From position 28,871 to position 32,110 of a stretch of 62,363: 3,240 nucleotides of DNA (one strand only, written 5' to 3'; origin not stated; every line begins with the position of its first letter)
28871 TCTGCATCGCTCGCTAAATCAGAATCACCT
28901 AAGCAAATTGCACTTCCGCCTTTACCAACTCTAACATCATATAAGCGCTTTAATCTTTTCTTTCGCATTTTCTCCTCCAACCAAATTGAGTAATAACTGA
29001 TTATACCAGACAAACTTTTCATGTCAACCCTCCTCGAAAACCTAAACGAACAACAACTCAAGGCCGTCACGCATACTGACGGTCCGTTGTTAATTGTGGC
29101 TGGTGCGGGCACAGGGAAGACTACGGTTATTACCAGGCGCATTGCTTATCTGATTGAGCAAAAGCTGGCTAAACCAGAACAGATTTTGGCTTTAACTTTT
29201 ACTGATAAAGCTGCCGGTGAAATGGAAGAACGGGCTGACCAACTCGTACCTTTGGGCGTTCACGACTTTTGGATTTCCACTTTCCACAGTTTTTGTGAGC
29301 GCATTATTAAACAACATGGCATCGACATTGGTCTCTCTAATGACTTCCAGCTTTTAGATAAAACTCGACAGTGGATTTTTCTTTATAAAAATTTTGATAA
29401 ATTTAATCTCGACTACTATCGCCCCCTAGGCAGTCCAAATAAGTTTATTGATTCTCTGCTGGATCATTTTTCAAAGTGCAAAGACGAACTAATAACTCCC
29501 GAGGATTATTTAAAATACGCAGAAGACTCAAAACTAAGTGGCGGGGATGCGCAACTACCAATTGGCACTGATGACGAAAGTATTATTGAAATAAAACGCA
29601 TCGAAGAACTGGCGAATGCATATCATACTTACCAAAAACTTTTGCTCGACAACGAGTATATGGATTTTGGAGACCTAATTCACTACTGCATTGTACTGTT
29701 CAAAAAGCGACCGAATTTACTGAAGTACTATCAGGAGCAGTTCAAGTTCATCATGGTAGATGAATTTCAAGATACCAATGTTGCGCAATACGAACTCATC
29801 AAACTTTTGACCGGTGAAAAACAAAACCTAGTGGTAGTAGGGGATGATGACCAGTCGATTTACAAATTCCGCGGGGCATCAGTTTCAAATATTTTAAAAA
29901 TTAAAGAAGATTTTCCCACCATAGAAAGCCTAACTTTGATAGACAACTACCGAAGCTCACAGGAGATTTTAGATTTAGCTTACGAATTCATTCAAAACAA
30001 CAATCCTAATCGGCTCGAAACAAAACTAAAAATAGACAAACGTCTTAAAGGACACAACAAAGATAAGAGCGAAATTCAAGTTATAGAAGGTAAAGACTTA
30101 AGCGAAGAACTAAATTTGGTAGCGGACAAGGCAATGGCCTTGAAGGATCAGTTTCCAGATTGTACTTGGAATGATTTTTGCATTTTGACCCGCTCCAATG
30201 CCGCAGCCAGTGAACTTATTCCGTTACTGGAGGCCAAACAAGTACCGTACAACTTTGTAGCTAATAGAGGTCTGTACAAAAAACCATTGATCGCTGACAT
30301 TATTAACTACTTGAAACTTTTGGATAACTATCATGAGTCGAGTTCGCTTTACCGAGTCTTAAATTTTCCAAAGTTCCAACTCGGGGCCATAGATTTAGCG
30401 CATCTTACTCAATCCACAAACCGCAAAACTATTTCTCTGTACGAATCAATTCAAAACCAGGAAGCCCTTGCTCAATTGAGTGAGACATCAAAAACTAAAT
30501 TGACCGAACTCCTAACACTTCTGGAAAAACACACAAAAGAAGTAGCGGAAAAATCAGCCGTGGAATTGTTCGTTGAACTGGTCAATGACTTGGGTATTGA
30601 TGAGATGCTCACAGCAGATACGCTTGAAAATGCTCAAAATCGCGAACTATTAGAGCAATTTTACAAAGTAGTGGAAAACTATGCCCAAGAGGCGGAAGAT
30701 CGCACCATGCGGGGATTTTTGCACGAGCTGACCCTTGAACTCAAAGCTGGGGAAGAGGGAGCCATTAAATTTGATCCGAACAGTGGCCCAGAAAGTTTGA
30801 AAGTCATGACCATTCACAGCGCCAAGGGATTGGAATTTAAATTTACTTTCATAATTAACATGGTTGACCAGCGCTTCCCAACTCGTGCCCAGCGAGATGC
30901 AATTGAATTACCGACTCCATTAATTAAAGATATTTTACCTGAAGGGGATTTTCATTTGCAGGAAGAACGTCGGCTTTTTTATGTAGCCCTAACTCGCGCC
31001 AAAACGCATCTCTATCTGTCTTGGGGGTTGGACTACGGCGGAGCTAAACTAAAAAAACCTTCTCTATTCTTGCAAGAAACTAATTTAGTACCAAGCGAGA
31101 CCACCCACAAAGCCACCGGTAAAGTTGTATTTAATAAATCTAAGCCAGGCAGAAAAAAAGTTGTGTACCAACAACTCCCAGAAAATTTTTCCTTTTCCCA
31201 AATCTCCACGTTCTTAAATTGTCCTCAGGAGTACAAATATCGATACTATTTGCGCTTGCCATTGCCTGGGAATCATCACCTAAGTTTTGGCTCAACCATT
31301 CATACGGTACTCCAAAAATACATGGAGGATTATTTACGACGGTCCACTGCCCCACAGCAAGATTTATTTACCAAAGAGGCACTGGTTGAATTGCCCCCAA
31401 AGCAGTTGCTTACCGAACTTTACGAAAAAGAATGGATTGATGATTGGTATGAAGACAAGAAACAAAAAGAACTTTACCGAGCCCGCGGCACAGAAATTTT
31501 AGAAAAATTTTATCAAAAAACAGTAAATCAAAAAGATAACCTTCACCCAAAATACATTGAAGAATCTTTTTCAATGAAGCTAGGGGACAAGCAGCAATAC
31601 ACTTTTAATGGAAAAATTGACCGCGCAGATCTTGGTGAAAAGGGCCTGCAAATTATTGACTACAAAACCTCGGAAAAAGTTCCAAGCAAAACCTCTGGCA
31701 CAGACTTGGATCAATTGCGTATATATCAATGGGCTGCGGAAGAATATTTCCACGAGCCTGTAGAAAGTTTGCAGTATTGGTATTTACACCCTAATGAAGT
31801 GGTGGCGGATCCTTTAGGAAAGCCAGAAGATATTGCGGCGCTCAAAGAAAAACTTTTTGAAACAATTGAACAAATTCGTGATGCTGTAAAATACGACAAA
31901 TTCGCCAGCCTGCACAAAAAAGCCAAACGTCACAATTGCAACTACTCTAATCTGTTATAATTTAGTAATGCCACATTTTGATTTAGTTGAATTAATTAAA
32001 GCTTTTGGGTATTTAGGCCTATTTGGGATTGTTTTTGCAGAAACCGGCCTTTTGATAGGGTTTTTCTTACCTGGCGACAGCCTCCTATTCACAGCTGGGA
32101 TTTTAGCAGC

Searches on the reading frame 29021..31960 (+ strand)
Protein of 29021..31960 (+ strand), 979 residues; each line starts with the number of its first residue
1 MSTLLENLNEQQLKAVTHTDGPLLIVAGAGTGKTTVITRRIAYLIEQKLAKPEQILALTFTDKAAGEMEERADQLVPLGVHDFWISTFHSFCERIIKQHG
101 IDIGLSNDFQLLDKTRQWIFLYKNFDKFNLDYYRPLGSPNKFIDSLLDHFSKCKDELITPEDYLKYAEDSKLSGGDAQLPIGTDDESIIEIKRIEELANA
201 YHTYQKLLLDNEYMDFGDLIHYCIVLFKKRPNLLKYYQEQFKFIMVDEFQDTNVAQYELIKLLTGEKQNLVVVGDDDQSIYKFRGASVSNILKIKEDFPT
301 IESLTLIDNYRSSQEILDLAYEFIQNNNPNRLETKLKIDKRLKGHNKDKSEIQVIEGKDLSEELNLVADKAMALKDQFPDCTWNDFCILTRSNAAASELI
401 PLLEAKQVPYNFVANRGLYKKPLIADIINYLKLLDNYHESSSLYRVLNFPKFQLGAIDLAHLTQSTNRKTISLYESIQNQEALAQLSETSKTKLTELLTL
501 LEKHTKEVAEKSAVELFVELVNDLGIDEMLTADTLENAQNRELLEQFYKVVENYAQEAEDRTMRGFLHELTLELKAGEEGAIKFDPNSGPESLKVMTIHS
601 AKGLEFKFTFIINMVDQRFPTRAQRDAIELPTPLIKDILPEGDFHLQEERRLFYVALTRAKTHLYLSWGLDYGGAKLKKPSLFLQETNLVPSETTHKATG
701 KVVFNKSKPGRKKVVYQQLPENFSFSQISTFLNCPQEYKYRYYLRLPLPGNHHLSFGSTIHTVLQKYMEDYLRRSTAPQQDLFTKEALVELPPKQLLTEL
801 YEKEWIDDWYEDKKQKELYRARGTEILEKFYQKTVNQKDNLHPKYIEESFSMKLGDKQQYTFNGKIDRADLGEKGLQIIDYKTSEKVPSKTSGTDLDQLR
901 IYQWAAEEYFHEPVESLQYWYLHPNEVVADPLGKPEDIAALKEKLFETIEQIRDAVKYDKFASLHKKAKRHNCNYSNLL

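Call 38: search_protein_families(library=pfam, proteins=[window:29021-31960:+], max_evalue=0.001)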
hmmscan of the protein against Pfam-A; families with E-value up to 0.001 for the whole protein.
window:29021-31960:+ (979 aa): 7 families
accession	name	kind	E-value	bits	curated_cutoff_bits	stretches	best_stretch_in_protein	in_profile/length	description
PF00580.27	UvrD-helicase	-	8.5e-85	285.1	23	1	8-299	1-271/271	UvrD/REP helicase N-terminal domain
PF13361.12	UvrD_C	-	7.4e-55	187.2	25.6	1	306-668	3-347/350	UvrD-like helicase C-terminal domain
PF12705.13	PDDEXK_1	-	9.4e-28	98.2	22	1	723-975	2-242/247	PD-(D/E)XK nuclease superfamily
PF13245.12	AAA_19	-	2.4e-25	89.7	25.1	1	13-284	2-134/134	AAA domain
PF13538.12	UvrD_C_2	-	3.6e-11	43.2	27.4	1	643-666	28-51/52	UvrD-like helicase C-terminal domain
PF13604.12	AAA_30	-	2.1e-07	31.3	27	1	8-72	2-66/191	AAA domain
PF01443.25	Viral_helicase1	-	3.9e-05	24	21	0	647-665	207-225/228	Viral superfamily 1 RNA helicase core domain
